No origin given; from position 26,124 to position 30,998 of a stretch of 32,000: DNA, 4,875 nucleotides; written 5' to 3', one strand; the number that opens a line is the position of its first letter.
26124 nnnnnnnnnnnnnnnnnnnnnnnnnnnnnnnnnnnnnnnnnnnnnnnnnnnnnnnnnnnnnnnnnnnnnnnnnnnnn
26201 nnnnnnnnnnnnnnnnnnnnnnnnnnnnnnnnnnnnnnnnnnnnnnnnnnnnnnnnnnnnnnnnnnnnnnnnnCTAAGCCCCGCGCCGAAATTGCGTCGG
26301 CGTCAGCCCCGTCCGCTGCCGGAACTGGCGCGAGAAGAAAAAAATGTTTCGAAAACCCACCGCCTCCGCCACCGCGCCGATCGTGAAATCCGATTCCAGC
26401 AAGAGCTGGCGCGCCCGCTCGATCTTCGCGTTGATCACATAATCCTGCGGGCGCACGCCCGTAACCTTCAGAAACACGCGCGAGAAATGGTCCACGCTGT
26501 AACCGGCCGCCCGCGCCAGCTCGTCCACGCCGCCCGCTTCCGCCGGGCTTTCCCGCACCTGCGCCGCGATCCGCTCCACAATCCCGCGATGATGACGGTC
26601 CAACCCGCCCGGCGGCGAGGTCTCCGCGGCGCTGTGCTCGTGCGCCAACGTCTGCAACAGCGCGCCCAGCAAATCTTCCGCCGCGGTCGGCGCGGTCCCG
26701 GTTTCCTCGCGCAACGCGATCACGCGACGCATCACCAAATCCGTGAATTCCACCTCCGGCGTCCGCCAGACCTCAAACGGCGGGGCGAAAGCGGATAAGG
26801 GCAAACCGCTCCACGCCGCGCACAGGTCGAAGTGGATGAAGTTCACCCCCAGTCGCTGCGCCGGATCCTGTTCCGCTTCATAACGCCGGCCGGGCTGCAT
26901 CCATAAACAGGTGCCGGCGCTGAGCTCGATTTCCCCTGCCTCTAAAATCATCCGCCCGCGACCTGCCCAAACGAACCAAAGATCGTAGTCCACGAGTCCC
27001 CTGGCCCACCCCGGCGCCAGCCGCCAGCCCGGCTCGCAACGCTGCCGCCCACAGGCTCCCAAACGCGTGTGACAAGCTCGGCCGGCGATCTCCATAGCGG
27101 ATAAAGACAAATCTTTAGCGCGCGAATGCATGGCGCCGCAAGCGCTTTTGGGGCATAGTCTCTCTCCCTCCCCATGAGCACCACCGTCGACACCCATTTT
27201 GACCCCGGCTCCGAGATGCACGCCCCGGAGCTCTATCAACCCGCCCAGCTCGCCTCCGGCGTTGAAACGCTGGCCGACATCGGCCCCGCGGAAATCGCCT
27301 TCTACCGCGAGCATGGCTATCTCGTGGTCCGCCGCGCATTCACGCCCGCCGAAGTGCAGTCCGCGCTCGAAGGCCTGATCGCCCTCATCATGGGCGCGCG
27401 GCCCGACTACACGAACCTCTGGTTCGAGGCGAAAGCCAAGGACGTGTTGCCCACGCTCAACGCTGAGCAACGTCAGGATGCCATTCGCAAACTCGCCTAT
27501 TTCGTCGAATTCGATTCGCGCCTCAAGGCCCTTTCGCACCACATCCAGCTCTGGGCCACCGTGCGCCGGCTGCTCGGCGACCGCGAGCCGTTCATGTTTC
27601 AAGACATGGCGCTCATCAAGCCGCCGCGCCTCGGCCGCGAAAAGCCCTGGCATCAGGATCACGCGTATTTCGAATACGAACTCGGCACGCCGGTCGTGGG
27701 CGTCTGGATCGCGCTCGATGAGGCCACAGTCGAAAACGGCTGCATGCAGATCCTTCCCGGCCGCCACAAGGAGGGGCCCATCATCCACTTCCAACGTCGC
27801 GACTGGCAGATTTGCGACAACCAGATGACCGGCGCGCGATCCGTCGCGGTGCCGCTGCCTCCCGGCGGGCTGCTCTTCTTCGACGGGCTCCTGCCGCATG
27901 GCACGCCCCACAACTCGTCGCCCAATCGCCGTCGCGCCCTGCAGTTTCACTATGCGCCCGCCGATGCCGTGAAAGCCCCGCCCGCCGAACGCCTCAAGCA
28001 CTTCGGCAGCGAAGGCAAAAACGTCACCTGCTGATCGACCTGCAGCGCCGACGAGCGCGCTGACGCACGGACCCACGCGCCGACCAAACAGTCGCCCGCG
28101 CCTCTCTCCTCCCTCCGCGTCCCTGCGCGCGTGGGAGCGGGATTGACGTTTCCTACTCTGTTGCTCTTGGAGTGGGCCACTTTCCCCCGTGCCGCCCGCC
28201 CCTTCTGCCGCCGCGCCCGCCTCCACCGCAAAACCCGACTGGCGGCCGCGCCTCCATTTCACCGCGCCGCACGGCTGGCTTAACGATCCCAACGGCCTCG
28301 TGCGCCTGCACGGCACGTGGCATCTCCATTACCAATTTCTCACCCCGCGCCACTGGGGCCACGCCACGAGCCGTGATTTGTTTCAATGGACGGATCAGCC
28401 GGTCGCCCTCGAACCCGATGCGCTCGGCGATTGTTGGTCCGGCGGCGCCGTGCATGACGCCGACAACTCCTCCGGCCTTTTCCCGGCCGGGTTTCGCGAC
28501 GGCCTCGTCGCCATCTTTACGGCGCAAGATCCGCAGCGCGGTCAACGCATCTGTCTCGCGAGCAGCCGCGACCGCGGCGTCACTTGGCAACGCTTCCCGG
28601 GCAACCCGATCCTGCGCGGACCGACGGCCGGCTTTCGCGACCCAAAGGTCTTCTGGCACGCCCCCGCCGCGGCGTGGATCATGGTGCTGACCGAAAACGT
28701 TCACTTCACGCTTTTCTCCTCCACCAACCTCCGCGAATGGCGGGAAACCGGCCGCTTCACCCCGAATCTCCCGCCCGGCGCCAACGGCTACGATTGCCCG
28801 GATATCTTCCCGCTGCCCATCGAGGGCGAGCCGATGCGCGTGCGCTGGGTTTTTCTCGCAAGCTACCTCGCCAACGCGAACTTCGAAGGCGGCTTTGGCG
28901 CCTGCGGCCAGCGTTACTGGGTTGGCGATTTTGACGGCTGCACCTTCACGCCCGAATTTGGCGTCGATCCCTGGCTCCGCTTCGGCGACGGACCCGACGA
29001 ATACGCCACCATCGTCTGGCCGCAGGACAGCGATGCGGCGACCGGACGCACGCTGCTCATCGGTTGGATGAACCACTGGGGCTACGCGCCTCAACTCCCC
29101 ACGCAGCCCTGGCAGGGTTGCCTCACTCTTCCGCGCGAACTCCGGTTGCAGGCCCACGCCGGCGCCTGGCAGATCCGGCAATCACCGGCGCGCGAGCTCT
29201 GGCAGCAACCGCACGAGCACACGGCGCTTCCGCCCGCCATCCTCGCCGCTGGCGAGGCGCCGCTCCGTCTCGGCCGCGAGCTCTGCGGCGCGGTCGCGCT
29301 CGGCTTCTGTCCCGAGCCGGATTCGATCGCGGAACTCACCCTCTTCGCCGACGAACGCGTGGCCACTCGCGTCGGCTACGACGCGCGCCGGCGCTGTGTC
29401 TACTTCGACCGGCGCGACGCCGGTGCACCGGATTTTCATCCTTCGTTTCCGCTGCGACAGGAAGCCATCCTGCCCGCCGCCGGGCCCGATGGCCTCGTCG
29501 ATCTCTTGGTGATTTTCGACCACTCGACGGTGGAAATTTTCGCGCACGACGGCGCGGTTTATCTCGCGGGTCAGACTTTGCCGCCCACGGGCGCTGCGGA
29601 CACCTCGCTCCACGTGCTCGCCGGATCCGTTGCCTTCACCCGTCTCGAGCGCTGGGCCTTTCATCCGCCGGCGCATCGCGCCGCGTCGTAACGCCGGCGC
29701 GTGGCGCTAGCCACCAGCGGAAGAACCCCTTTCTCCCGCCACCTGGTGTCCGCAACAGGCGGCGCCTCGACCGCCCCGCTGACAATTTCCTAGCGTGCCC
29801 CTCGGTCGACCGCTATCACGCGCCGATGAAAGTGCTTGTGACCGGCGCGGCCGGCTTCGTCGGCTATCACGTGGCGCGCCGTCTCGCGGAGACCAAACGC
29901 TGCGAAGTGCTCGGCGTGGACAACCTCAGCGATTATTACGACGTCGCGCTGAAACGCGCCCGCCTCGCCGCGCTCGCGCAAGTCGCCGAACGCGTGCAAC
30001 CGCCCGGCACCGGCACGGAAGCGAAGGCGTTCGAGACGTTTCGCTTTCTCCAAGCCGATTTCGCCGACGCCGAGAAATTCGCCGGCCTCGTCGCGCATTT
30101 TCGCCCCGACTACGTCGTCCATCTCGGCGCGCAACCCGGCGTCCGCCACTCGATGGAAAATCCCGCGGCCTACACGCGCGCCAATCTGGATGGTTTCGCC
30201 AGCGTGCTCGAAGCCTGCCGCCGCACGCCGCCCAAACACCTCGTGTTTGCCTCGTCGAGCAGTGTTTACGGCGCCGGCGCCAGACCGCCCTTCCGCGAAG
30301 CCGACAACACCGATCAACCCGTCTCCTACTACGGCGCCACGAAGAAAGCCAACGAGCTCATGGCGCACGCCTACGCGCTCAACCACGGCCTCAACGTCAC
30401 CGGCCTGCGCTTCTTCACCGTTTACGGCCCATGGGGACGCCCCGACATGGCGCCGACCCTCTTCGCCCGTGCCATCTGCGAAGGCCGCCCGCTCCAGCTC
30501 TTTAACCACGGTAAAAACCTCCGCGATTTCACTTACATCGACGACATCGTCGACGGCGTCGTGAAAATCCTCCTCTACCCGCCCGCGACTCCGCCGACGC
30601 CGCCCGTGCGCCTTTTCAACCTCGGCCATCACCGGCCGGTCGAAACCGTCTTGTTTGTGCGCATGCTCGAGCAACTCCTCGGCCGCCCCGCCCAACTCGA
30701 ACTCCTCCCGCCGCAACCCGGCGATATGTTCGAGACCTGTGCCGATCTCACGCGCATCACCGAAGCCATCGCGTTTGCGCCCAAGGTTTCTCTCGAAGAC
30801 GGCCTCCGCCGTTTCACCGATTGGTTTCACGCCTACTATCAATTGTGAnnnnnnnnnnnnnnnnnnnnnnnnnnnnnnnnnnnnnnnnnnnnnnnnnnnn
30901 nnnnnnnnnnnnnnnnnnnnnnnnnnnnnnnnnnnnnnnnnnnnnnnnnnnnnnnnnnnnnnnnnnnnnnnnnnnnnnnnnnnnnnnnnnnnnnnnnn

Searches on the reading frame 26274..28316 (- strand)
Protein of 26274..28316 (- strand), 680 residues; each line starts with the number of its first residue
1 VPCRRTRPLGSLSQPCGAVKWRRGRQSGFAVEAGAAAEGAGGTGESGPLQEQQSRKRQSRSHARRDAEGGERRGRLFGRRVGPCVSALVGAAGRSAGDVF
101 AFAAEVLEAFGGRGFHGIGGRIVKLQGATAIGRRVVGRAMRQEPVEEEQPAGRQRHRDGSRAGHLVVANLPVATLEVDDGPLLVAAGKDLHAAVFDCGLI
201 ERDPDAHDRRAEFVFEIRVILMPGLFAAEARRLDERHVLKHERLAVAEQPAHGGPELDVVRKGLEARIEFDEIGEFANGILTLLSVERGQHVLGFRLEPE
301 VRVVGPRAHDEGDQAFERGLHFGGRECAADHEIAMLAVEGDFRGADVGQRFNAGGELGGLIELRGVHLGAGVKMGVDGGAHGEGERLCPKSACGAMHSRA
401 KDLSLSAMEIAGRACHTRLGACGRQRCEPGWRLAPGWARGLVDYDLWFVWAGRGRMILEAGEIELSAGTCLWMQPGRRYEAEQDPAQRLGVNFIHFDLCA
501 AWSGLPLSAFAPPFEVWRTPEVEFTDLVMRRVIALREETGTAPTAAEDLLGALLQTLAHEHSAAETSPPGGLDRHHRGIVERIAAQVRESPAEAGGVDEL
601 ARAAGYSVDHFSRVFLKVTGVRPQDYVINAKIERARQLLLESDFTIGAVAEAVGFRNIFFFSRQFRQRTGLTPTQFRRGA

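Call 8: search_protein_families(library=pfam, proteins=[window:26274-28316:-], max_evalue=0.001)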
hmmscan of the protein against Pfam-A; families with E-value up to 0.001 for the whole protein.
window:26274-28316:- (680 aa): 3 families
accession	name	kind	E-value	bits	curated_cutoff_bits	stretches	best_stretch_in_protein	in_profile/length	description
PF12833.13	HTH_18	-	2.1e-21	76.5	33.6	1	600-678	1-79/80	Helix-turn-helix domain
PF00165.29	HTH_AraC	-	1e-15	57.8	26.6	1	642-678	7-42/42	Bacterial regulatory helix-turn-helix proteins, AraC family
PF02311.25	AraC_binding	-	0.00042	20.5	21.1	1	421-505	4-85/135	AraC-like ligand binding domain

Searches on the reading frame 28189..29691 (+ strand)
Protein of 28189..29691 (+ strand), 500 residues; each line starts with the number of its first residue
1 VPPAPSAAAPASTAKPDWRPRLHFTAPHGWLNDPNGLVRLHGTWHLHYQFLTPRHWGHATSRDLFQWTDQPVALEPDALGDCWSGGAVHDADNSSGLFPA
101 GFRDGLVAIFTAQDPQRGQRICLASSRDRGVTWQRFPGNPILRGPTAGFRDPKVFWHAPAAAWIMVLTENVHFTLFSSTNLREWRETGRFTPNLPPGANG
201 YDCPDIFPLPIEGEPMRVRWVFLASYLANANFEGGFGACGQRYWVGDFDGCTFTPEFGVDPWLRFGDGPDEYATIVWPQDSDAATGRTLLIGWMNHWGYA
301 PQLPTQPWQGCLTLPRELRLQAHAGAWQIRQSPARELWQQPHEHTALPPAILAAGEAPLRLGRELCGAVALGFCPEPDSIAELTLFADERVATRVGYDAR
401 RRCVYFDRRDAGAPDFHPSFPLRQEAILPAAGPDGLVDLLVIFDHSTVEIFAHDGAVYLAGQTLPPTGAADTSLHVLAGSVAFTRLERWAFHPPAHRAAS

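Call 92: search_protein_families(library=pfam, proteins=[window:28189-29691:+], max_evalue=0.001)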
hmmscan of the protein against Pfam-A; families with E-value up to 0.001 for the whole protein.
window:28189-29691:+ (500 aa): 2 families
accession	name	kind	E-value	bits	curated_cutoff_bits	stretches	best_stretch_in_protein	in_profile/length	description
PF00251.26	Glyco_hydro_32N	-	5.6e-66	223.6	22.1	1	23-322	1-298/307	Glycosyl hydrolases family 32 N-terminal domain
PF08244.19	Glyco_hydro_32C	-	5.9e-12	46.3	21.9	1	381-489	50-157/158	Glycosyl hydrolases family 32 C terminal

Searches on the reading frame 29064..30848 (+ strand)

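Call 92: search_protein_families(library=pfam, proteins=[window:29064-30848:+], max_evalue=0.001)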
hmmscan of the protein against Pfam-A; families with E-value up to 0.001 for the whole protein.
window:29064-30848:+ (594 aa): 6 families
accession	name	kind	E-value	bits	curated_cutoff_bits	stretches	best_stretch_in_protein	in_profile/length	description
PF01370.27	Epimerase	-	5.2e-55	186.9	20.9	1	257-506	1-228/240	NAD dependent epimerase/dehydratase family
PF16363.11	GDP_Man_Dehyd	-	3.7e-40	138.8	27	1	258-583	1-331/332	GDP-mannose 4,6 dehydratase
PF04321.23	RmlD_sub_bind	-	8.1e-17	61.7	27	1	255-502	1-196/287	RmlD substrate binding domain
PF01073.25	3Beta_HSD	-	1.3e-11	44.5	22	1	258-499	1-225/280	3-beta hydroxysteroid dehydrogenase/isomerase family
PF02719.21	Polysacc_synt_2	-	6e-08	32.7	20.2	1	257-479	1-194/293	Polysaccharide biosynthesis protein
PF07993.18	NAD_binding_4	-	1.9e-05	24.4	20.1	1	259-455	1-209/258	Male sterility protein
